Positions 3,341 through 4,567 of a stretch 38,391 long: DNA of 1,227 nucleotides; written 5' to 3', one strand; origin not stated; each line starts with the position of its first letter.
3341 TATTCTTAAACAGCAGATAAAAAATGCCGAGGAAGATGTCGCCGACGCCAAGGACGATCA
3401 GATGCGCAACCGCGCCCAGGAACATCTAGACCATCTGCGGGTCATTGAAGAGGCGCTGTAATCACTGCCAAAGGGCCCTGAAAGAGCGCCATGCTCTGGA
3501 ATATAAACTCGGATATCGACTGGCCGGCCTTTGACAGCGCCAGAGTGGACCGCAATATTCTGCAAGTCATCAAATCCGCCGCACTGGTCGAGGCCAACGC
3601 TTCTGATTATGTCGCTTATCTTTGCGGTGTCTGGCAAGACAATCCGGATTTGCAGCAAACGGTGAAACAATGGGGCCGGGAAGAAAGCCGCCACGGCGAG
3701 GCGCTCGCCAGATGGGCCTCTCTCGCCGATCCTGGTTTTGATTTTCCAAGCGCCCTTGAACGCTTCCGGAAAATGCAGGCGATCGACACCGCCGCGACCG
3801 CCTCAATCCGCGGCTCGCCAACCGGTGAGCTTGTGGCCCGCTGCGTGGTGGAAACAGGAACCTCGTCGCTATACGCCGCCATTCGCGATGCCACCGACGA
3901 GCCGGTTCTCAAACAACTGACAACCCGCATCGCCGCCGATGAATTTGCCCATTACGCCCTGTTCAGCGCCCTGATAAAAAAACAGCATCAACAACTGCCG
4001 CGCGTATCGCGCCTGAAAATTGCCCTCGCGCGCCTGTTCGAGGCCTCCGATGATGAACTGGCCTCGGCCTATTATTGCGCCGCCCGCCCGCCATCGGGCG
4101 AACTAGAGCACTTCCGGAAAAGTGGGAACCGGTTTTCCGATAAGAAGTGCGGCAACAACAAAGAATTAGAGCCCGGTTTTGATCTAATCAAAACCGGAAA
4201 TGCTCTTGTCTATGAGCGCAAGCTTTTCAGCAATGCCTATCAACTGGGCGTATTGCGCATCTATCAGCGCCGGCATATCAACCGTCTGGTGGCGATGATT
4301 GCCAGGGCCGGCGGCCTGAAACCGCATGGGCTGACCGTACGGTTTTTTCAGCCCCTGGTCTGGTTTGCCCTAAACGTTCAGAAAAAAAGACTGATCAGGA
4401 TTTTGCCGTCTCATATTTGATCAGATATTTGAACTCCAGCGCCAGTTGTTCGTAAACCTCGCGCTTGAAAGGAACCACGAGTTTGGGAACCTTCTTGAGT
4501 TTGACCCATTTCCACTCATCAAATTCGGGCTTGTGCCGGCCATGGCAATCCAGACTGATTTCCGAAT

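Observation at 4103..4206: Palindromic two-hairpin repeat element read in frame inside a di-iron protein gene (RPE-like insertion)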

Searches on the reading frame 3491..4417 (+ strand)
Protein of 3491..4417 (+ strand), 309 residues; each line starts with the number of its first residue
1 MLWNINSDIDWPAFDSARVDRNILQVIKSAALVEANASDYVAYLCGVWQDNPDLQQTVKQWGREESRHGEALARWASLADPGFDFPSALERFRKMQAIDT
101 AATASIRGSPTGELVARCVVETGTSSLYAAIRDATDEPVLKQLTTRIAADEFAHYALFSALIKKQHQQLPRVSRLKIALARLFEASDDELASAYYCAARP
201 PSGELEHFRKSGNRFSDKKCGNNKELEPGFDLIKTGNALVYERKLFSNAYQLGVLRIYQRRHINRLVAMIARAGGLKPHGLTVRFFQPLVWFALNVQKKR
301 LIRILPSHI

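Call 7: search_protein_families(library=pfam, proteins=[window:3491-4417:+], max_evalue=1)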
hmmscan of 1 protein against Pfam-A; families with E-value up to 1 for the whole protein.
window:3491-4417:+ (309 aa): 3 families
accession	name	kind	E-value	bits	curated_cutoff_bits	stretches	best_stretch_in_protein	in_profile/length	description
PF03405.20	FA_desaturase_2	-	7.4e-05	22.2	22.7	1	56-166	100-210/325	Fatty acid desaturase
PF02915.23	Rubrerythrin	-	0.00034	21.5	22.8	1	118-172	7-62/137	Rubrerythrin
PF03232.19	COQ7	-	0.0076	16.3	23.5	1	121-167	14-61/169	Ubiquinone biosynthesis protein COQ7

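Call 8: search_protein_families(library=ncbifam, proteins=[window:3491-4417:+], max_evalue=1)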
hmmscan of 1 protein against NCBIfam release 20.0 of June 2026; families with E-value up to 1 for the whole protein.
window:3491-4417:+ (309 aa): 3 families
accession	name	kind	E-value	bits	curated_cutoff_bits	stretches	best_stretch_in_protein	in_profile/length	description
NF058679.1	EncB_fam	subfamily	0.0022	18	90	1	121-165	32-76/117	encapsulin nanocompartment ferritin-likeEncB family encapsulin nanocompartment ferritin-like cargo protein cargo protein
TIGR04535.1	ferrit_encaps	subfamily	0.027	14.5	125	0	126-167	30-71/114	encapsulin-associated ferritin-like protein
NF009413.0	PRK12775.1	equivalog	0.11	10.3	1895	1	94-183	847-932/1006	putative trifunctional 2-polyprenylphenol hydroxylase/glutamate synthase subunit beta/ferritin domain-containing protein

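Call 9: find_homologous_proteins(query=window:3491-4417:+)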
Query window:3491-4417:+ (309 aa): 3270 proteins with E <= 0.001 among 7473 candidates; the best 120 are listed.
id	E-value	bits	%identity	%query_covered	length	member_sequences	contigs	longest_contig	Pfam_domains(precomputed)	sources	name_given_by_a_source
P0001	1.1e-204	696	100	100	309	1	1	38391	-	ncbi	-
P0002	1.4e-154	532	81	100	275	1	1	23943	-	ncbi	-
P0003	2.1e-126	439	68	100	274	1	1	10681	-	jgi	jgi:rubrerythrin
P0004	3.3e-121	422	66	100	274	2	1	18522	-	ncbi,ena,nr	ncbi:MAG TPA: ferritin-like domain-containing protein [Rhizobiales bacterium]|nr:ferritin-like domai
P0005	5.2e-117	409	65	100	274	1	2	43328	-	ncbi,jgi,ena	jgi:rubrerythrin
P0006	4.5e-99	350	56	97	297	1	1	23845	-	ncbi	-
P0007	3.1e-98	347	58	97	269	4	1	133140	PF03405.21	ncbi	-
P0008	3.1e-98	347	55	94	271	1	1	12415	-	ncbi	-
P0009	3.6e-98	347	55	98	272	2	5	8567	-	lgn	-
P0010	1.0e-94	335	54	97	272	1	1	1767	-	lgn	-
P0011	4.1e-92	327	54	98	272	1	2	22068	-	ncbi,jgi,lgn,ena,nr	ncbi:MAG: rubrerythrin family protein [Hyphomicrobiales bacterium]|nr:MAG: rubrerythrin family prote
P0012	1.8e-90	321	50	98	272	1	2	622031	-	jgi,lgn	-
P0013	2.4e-89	318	53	98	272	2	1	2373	-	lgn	-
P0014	3.2e-89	317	49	97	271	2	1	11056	-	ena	-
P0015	1.5e-87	312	49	98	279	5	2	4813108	PF02915.24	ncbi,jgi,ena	-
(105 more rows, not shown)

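Call 11: find_encoding_contigs(protein=P0002, flank=10000, max_places=4)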
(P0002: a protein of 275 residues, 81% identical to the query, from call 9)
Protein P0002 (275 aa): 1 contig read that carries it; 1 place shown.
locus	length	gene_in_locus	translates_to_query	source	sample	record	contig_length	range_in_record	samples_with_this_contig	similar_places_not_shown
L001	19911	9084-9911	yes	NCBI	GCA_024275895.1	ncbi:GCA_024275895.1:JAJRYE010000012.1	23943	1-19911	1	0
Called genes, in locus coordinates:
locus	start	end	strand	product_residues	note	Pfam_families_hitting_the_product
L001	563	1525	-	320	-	PF02899:Phage_int_SAM_1, PF13495:Phage_int_SAM_4 (weak), PF00589:Phage_integrase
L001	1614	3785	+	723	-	PF17764:PriA_3primeBD, PF00270:DEAD, PF04851:ResIII, PF00271:Helicase_C (faint), PF18319:Zn_ribbon_PriA, PF18074:PriA_C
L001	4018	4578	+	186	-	PF00213:OSCP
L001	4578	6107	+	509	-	PF02874:ATP-synt_ab_N, PF09378:HAS-barrel (faint), PF00006:ATP-synt_ab, PF00306:ATP-synt_ab_C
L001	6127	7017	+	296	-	PF00231:ATP-synt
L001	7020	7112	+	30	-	-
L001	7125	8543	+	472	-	PF02874:ATP-synt_ab_N, PF00006:ATP-synt_ab, PF22919:ATP-synt_VA_C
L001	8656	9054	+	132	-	PF02823:ATP-synt_DE_N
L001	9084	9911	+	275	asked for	-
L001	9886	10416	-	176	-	PF00293:NUDIX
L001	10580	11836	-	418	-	PF04748:Polysacc_deac_2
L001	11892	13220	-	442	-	PF22694:CtpB_N-like, PF00595:PDZ, PF13180:PDZ_2, PF17820:PDZ_6, PF03572:Peptidase_S41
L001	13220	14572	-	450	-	PF01551:Peptidase_M23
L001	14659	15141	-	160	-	PF02590:SPOUT_MTase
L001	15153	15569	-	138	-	PF02410:RsfS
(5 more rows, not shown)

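Call 12: find_encoding_contigs(protein=P0001, flank=2000, max_places=3)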
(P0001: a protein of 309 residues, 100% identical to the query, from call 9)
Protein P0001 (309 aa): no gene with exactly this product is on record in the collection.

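Call 40: predict_structure(alignment_id=A5)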
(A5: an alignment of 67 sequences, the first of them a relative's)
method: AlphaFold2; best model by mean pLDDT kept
length: 309 residues; sequences in the alignment: 67
mean_pLDDT: 89.6   pTM: 0.87
mean pLDDT of the five models: 89.6, 89.4, 88.9, 88.8, 88.6
residues with pLDDT >= 90: 251; 70-90: 15; 50-70: 18; < 50: 25
segments of 3 or more residues with pLDDT < 50: 212-235
pLDDT, mean of each block of 10 residues (from residue 1): 91 98 97 98 98 98 98 98 96 95 96 97 98 98 98 98 92 96 85 92 56 44 43 59 93 97 98 96 97 97 80
secondary structure, 60 per line:
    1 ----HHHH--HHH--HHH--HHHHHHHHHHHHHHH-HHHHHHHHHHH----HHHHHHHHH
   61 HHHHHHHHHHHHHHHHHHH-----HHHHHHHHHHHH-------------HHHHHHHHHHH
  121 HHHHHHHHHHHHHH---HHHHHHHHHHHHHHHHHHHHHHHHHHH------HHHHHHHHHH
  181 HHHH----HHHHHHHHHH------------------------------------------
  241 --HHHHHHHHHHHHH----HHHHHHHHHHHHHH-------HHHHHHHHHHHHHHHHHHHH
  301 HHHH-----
elements in order: H5-8 H21-35 H37-47 H52-79 H85-96 H110-134 H138-164 H171-184 H189-198 H243-255 H260-273 H281-304

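Call 53: search_solved_structures(query=A5, max_evalue=1)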
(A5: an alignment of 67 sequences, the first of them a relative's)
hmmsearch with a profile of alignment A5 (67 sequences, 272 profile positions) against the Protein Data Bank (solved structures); distinct sequences matched with E-value up to 1: 3.
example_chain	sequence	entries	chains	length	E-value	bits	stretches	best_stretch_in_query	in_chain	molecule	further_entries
1za0_A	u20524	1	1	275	0.17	14.9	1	111-164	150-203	POSSIBLE ACYL-[ACYL-CARRIER PROTEIN] DESATURASE DESA2 (ACYL-[ACP] DESATURASE) (STEAROYL-AC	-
9u78_A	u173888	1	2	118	0.41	13.6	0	131-155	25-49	Single Chain Protein of De Novo Designed Helix Bundles-4EH2 with KDPV Loop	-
1yux_A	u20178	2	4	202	1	12.4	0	100-165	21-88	Nigerythrin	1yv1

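Call 55: find_encoding_contigs(protein=P0005, flank=4000, max_places=2)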
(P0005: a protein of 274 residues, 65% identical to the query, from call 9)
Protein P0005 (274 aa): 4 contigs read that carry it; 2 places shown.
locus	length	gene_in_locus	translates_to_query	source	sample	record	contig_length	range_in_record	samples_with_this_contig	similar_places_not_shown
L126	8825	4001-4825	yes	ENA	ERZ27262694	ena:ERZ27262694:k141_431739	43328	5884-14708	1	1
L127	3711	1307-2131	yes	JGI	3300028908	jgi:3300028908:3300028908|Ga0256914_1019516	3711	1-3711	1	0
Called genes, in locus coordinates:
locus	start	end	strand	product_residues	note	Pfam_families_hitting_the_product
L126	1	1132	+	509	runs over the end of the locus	PF02874:ATP-synt_ab_N, PF09378:HAS-barrel (faint), PF00006:ATP-synt_ab, PF00306:ATP-synt_ab_C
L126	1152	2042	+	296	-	PF00231:ATP-synt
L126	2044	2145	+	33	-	-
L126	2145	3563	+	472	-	PF02874:ATP-synt_ab_N, PF00006:ATP-synt_ab, PF22919:ATP-synt_VA_C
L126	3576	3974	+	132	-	PF02823:ATP-synt_DE_N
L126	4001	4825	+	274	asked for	-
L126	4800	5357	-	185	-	PF00293:NUDIX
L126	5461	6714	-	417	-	PF04748:Polysacc_deac_2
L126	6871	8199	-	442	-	PF22694:CtpB_N-like, PF00595:PDZ, PF13180:PDZ_2, PF17820:PDZ_6, PF03572:Peptidase_S41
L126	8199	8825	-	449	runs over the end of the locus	PF01551:Peptidase_M23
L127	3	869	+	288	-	?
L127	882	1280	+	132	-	PF02823:ATP-synt_DE_N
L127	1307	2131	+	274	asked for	-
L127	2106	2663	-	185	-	PF00293:NUDIX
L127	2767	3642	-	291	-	PF04748:Polysacc_deac_2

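Call 56: fold_search(model_id=the predicted structure, library=pdb)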
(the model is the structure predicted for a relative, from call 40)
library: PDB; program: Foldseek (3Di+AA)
matches with E <= 10: 295; with E <= 0.001: 0
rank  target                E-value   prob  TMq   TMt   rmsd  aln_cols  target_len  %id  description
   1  7t63_B                2.0e-03  1.00  0.51  0.48   8.3       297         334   17  Crystal structure of a delta 6 18:0-ACP desaturase from Thunbergia laurifolia (released 2022-07-13)
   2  7t63_A                2.1e-03  1.00  0.53  0.51   8.8       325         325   16  Crystal structure of a delta 6 18:0-ACP desaturase from Thunbergia laurifolia (released 2022-07-13)
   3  2uw1_A                2.3e-03  1.00  0.55  0.53   7.1       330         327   13  Ivy Desaturase Structure (released 2007-05-08)
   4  2j2f_C                2.3e-03  1.00  0.48  0.44  10.3       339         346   15  The T199D Mutant of Stearoyl Acyl Carrier Protein Desaturase from Ricinus Communis (Castor Bean) (released 2006-10-23)
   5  2j2f_B                3.5e-03  1.00  0.49  0.44   9.7       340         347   14  The T199D Mutant of Stearoyl Acyl Carrier Protein Desaturase from Ricinus Communis (Castor Bean) (released 2006-10-23)
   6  2uw1_B                6.4e-03  1.00  0.55  0.51   7.1       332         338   12  Ivy Desaturase Structure (released 2007-05-08)
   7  1afr_A                6.4e-03  1.00  0.55  0.50   7.1       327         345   13  STEAROYL-ACYL CARRIER PROTEIN DESATURASE FROM CASTOR SEEDS (released 1997-05-15)
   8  4v0j_E                9.0e-03  1.00  0.57  0.54   6.4       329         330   14  The channel-block Ser202Glu, Thr104Lys double mutant of Stearoyl-ACP- Desaturase from Castor bean (Ricinus communis) (released 2015-08-26)
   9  4v0j_B                9.0e-03  1.00  0.57  0.54   6.4       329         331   14  The channel-block Ser202Glu, Thr104Lys double mutant of Stearoyl-ACP- Desaturase from Castor bean (Ricinus communis) (released 2015-08-26)
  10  4v0j_F                9.4e-03  1.00  0.56  0.54   6.8       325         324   14  The channel-block Ser202Glu, Thr104Lys double mutant of Stearoyl-ACP- Desaturase from Castor bean (Ricinus communis) (released 2015-08-26)
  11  4v0j_D                1.3e-02  1.00  0.56  0.54   6.8       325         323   14  The channel-block Ser202Glu, Thr104Lys double mutant of Stearoyl-ACP- Desaturase from Castor bean (Ricinus communis) (released 2015-08-26)
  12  4v0j_C                1.5e-02  1.00  0.57  0.54   6.4       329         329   14  The channel-block Ser202Glu, Thr104Lys double mutant of Stearoyl-ACP- Desaturase from Castor bean (Ricinus communis) (released 2015-08-26)
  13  4v0j_A                1.9e-02  1.00  0.56  0.54   7.0       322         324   13  The channel-block Ser202Glu, Thr104Lys double mutant of Stearoyl-ACP- Desaturase from Castor bean (Ricinus communis) (released 2015-08-26)
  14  1oq4_A                2.1e-02  1.00  0.48  0.44   9.9       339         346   14  The Crystal Structure of the Complex between Stearoyl Acyl Carrier Protein Desaturase from Ricinus Communis (Castor Be (released 2003-05-13)
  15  4ac8_B                2.2e-02  1.00  0.44  0.44   8.6       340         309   14  R2-like ligand binding Mn-Fe oxidase from M. tuberculosis with an organized C-terminal helix (released 2012-09-26)
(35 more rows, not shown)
